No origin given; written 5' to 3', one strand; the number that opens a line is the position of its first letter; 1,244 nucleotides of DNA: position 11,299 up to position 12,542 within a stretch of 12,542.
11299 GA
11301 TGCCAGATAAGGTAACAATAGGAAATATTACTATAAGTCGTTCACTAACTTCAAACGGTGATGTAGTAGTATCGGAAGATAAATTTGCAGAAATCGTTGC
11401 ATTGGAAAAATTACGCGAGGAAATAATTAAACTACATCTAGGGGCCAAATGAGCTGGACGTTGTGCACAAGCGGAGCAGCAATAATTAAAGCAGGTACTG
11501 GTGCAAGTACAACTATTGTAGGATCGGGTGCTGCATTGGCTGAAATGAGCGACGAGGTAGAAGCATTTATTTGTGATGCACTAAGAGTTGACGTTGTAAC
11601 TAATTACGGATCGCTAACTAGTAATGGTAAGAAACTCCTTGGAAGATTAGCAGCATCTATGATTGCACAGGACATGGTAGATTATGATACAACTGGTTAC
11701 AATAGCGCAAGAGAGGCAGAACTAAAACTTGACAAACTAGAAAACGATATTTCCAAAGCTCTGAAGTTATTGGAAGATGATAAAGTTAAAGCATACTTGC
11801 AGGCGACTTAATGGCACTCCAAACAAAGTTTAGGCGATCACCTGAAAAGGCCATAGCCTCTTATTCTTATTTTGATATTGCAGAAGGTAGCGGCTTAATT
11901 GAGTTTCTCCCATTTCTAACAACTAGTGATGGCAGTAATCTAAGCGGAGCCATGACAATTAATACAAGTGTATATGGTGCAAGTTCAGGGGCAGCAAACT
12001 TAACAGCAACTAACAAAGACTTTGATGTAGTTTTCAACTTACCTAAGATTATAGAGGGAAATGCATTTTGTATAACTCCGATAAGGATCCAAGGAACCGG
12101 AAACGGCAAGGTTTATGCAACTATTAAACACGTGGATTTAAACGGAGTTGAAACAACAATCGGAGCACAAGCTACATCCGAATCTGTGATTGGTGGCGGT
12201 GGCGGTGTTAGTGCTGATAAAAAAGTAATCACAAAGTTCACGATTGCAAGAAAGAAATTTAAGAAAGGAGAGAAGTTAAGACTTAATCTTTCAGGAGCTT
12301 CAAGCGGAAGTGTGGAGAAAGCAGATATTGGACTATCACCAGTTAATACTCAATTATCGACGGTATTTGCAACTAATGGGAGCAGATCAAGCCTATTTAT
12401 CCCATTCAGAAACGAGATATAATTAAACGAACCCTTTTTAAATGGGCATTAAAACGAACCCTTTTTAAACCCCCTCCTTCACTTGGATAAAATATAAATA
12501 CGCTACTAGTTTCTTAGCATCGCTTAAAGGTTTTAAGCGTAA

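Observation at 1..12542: Very small head-tailed-type virus genome carrying archaeal hallmarks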

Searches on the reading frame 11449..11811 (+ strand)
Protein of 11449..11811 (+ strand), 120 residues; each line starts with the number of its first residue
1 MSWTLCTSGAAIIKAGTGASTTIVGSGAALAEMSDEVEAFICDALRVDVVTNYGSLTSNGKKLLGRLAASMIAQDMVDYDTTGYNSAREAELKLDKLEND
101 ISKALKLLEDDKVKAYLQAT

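Call 16: search_protein_families(library=pfam, proteins=[window:11449-11811:+], max_evalue=1)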
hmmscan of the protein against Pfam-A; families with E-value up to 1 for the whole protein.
window:11449-11811:+ (120 aa): 1 family
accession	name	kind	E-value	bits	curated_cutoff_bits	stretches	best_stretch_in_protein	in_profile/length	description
PF10758.14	DUF2586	-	0.077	12.5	26.4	1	32-111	173-252/386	Protein of unknown function (DUF2586)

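Call 17: search_protein_families(library=phrogs, proteins=[window:11449-11811:+], max_evalue=0.1)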
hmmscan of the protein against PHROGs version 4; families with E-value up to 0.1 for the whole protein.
window:11449-11811:+ (120 aa): 1 family
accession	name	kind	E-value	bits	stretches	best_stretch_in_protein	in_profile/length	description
phrog_18720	-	unknown function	0.0099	17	1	39-118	59-133/143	-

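Call 59: search_solved_structures(query=A3, max_evalue=10)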
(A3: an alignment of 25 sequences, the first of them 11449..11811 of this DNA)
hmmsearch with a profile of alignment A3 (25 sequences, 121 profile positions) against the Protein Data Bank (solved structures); distinct sequences matched with E-value up to 10: 6.
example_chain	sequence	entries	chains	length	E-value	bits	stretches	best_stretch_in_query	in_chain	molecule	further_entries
7rps_A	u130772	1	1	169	0.0038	20.5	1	56-117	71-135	Fibronectin-binding lipoprotein FbpB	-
5gtx_A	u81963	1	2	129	0.29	14.4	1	18-73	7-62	buckwheat glutaredoxin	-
7tqs_d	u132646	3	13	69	0.32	14.3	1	14-69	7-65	VP4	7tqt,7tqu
1z7s_4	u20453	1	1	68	0.48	13.7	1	15-70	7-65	Human coxsackievirus A21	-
8g2z_0Q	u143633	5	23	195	0.75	13.1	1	77-106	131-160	CFAP20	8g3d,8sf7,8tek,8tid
5kqa_A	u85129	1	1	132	1.1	12.5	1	18-73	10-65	Glutaredoxin-glutathione complex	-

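Call 94: search_protein_families(library=phrogs, alignment_id=A8, max_evalue=0.001)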
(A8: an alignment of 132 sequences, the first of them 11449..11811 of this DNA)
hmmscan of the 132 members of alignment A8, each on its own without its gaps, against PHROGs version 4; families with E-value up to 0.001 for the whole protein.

A. member 1, window:11449-11811:+ (120 aa): 0 families

B. families by the number of members that match (of 132 scanned): 39 families (the first 25 are shown)
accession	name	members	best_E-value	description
phrog_18345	-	6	1.8e-19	tail fiber protein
phrog_9942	-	6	5e-17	tail fiber protein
phrog_1047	-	6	7.3e-10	tail associated lysin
phrog_16692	-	5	1.1e-09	-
phrog_167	-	5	3.8e-06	tail length tape measure protein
phrog_28668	-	4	6.3e-08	-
phrog_10341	-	4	1.7e-07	endolysin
phrog_17312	-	3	1.3e-10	tail protein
phrog_21017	-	3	1.1e-08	-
phrog_26019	-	3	2.3e-08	-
phrog_37350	-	3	3.8e-07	-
phrog_18476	-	3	4.8e-07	-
phrog_5906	-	3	2.8e-06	-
phrog_34863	-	3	5.6e-06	-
phrog_8949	-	3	0.00057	-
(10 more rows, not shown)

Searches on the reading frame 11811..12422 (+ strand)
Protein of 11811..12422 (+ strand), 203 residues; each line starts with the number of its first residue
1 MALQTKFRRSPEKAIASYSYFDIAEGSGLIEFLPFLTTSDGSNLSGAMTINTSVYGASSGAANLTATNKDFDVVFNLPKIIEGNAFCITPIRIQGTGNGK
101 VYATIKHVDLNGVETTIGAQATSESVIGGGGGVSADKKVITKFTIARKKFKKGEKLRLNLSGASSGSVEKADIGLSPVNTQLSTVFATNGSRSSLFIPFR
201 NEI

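Call 16: search_protein_families(library=pfam, proteins=[window:11811-12422:+], max_evalue=1)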
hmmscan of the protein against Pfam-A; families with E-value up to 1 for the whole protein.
window:11811-12422:+ (203 aa): 0 families

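Call 17: search_protein_families(library=phrogs, proteins=[window:11811-12422:+], max_evalue=0.1)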
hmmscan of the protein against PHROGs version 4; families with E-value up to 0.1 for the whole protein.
window:11811-12422:+ (203 aa): 0 families

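Call 58: search_solved_structures(query=A2, max_evalue=10)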
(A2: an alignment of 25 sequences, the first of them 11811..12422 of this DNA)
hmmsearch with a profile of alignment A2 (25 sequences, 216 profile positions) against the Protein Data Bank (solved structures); distinct sequences matched with E-value up to 10: 13.
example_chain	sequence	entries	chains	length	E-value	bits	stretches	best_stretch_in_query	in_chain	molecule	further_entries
3f4c_A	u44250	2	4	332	0.97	12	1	122-191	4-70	Organophosphorus hydrolase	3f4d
4h9v_A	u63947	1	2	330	2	11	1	151-191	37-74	Phosphotriesterase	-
4h9y_A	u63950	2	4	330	2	11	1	151-191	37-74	Phosphotriesterase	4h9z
4h9u_A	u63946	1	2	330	2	11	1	151-191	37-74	Phosphotriesterase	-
4ha0_A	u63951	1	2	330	2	11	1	151-191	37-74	Phosphotriesterase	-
6jss_A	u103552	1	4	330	2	11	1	151-191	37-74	Phosphotriesterase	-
4h9x_A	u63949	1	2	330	2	11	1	151-191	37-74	Phosphotriesterase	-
4h9t_A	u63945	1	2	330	2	10.9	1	151-191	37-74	Phosphotriesterase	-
3ojg_A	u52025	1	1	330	2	10.9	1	151-191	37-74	Phosphotriesterase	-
6jst_A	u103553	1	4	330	2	10.9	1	151-191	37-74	Phosphotriesterase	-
6jsu_A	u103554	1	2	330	2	10.9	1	151-191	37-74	Phosphotriesterase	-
3orw_A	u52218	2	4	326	2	10.9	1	151-191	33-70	Phosphotriesterase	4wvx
5ch9_A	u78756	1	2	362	2.1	10.9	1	151-191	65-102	Phosphotriesterase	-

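Call 60: search_protein_families(library=pfam, alignment_id=A2, max_evalue=0.1)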
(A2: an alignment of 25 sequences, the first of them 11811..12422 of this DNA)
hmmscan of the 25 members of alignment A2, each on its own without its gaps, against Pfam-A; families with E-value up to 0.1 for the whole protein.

A. member 1, window:11811-12422:+ (203 aa): 0 families

B. families by the number of members that match (of 25 scanned): 5 families
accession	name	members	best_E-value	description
PF08494.16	DEAD_assoc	1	0.017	DEAD/H associated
PF13584.12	BatD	1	0.065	BatD DUF11 like domain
PF08530.16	PepX_C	1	0.073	X-Pro dipeptidyl-peptidase C-terminal non-catalytic domain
PF00263.26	Secretin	1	0.084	Bacterial type II and III secretion system protein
PF25754.1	Gp11_C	1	0.085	Phage Mu Gp11 C-terminal domain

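Call 68: search_protein_representatives(protein=window:11811-12422:+)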
Query: 203 residues. Proteins with E-value up to 0.001 (for the whole library): 1636; up to 1e-10: 251; up to 1e-30: 1. The best 150 are listed.
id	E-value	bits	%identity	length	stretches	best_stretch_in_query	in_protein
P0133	2.3e-123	425.0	100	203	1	1-203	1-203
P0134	6.6e-29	117.1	39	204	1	1-202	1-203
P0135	7.9e-27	110.4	30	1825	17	45-187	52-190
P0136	6.4e-26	107.4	42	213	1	1-199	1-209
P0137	3.2e-25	105.1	43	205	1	9-200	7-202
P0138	3.6e-24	101.7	37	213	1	4-201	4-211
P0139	4.2e-24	101.5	42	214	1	7-200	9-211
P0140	9.7e-24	100.3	38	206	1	3-201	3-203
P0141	1.7e-22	96.3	35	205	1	7-200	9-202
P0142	4.1e-22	95.0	40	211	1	6-200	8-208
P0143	5.2e-22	94.7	42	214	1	6-198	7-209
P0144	2.2e-21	92.6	38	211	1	6-200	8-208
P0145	4.9e-21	91.5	35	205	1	6-200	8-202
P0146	5.5e-20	88.1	36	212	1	6-200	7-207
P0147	7.3e-20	87.7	38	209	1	6-199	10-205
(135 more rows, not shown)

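Call 78: predict_structure(alignment_id=A5)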
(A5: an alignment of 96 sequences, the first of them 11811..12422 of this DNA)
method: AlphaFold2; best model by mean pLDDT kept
length: 203 residues; sequences in the alignment: 96
mean_pLDDT: 90.6   pTM: 0.83
mean pLDDT of the five models: 90.6, 90.6, 90.3, 90.1, 90.1
residues with pLDDT >= 90: 159; 70-90: 18; 50-70: 21; < 50: 5
segments of 3 or more residues with pLDDT < 50: none
pLDDT, mean of each block of 10 residues (from residue 1): 57 57 70 96 94 95 97 97 98 97 98 98 96 94 97 98 97 96 86 97 81
secondary structure, 60 per line:
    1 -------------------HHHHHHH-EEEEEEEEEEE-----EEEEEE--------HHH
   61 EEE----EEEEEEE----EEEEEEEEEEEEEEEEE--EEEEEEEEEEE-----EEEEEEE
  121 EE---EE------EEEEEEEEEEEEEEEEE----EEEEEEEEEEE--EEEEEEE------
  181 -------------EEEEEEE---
elements in order: H20-26 E28-38 E44-49 E61-63 E68-74 E79-95 E98-108 E114-122 E134-150 E155-165 E168-174 E194-200

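Call 81: fold_search(model_id=the predicted structure, library=pdb)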
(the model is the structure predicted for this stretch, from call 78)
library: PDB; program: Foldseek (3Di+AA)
matches with E <= 10: 1395; with E <= 0.001: 59
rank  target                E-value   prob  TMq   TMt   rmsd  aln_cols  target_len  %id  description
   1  3ib3_B                1.6e-06  1.00  0.50  0.21   7.3       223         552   13  Crystal Structure of SACOL2612 - CocE/NonD family hydrolase from Staphylococcus aureus (released 2009-08-11)
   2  8yzo                  2.2e-06  1.00  0.54  0.24   8.5       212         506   13  Crystal structural analysis of PaL mutant L297M (released 2024-04-17)
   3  8yzn                  2.3e-06  1.00  0.55  0.24   6.8       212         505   14  Crystal structural analysis of PaL (released 2024-04-17)
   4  3iii                  6.9e-06  1.00  0.52  0.21   6.9       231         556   13  1.95 Angstrom Crystal Structure of CocE/NonD family hydrolase (SACOL2612) from Staphylococcus aureus (released 2009-08-18)
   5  3puh_B                1.0e-05  1.00  0.56  0.22   7.3       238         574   10  Cocaine Esterase, wild-type biologically active dimer (released 2011-09-21)
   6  3puh_A                1.2e-05  1.00  0.56  0.22   8.0       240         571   10  Cocaine Esterase, wild-type biologically active dimer (released 2011-09-21)
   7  3ib3_A                1.4e-05  1.00  0.50  0.21   6.7       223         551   12  Crystal Structure of SACOL2612 - CocE/NonD family hydrolase from Staphylococcus aureus (released 2009-08-11)
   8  3ida                  1.8e-05  1.00  0.57  0.22   6.7       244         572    9  Thermostable Cocaine Esterase with mutations L169K and G173Q, bound to DTT adduct (released 2010-03-02)
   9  3i2i                  2.9e-05  1.00  0.58  0.23   4.8       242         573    8  Cocaine Esterase with mutation T172R, bound to DTT adduct (released 2010-06-16)
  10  7f65                  3.4e-05  1.00  0.58  0.23   4.8       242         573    8  Bacetrial Cocaine Esterase with mutations T172R/G173Q/V116K/S117A/A51L, bound to benzoic acid (released 2021-09-15)
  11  3pui                  4.2e-05  1.00  0.57  0.22   5.9       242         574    8  Cocaine Esterase with mutations G4C, S10C (released 2011-09-21)
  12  1l7q                  4.4e-05  1.00  0.57  0.22   5.8       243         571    8  Ser117Ala Mutant of Bacterial Cocaine Esterase cocE (released 2003-02-11)
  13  3i2j                  4.6e-05  1.00  0.53  0.21   6.2       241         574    8  Cocaine Esterase, wild type, without a ligand (released 2010-06-16)
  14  3i2f                  5.1e-05  1.00  0.57  0.22   6.0       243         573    7  Cocaine Esterase with mutations T172R / G173Q, bound to DTT adduct (released 2010-06-16)
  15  1ju3                  5.1e-05  1.00  0.56  0.22   5.0       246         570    9  BACTERIAL COCAINE ESTERASE COMPLEX WITH TRANSITION STATE ANALOG (released 2001-12-21)
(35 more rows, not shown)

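Call 84: fold_search(model_id=the predicted structure, library=viral)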
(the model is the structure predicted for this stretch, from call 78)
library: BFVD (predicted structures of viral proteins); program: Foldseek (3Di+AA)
matches with E <= 10: 1541; with E <= 0.001: 133
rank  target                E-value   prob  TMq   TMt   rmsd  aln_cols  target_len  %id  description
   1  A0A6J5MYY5            7.9e-08  1.00  0.50  0.18   5.4       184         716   17  Uncharacterized protein [uncultured Caudovirales phage]
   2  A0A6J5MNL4            1.3e-07  1.00  0.52  0.22   5.3       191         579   16  Uncharacterized protein [uncultured Caudovirales phage]
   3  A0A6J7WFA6            4.5e-07  1.00  0.46  0.34   8.1       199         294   12  Phage major tail protein TP901-1 [uncultured Caudovirales phage]
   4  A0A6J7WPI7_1          1.1e-06  1.00  0.54  0.14   5.1       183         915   15  Intramolecular chaperone auto-processing domain containing protein [uncultured Caudovirales phage]
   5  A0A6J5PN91            1.8e-06  1.00  0.52  0.23   5.1       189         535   13  Uncharacterized protein [uncultured Caudovirales phage]
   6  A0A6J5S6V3            2.0e-06  1.00  0.57  0.10   4.8       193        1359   13  Intramolecular chaperone auto-processing domain containing protein [uncultured Caudovirales phage]
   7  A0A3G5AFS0            2.1e-06  1.00  0.54  0.12   9.4       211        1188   15  Uncharacterized protein [Solivirus sp.]
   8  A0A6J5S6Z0            2.3e-06  1.00  0.57  0.31   7.9       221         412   16  Uncharacterized protein [uncultured Caudovirales phage]
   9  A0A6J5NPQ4            2.6e-06  1.00  0.52  0.15   5.1       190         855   15  Uncharacterized protein [uncultured Caudovirales phage]
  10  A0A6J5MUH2            2.7e-06  1.00  0.47  0.12   9.9       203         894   13  Uncharacterized protein [uncultured Caudovirales phage]
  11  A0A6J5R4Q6            3.6e-06  1.00  0.47  0.14   5.6       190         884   14  Uncharacterized protein [uncultured Caudovirales phage]
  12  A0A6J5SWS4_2          3.8e-06  1.00  0.57  0.12   5.8       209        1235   10  Collagen triple helix repeat [uncultured Caudovirales phage]
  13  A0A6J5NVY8            3.8e-06  1.00  0.50  0.10   5.5       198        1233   12  Uncharacterized protein [uncultured Caudovirales phage]
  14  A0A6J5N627            4.9e-06  1.00  0.46  0.18   8.6       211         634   13  Collagen triple helix repeat [uncultured Caudovirales phage]
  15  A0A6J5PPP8            5.4e-06  1.00  0.49  0.11   6.0       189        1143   15  Peptidase S74 domain-containing protein [uncultured Caudovirales phage]
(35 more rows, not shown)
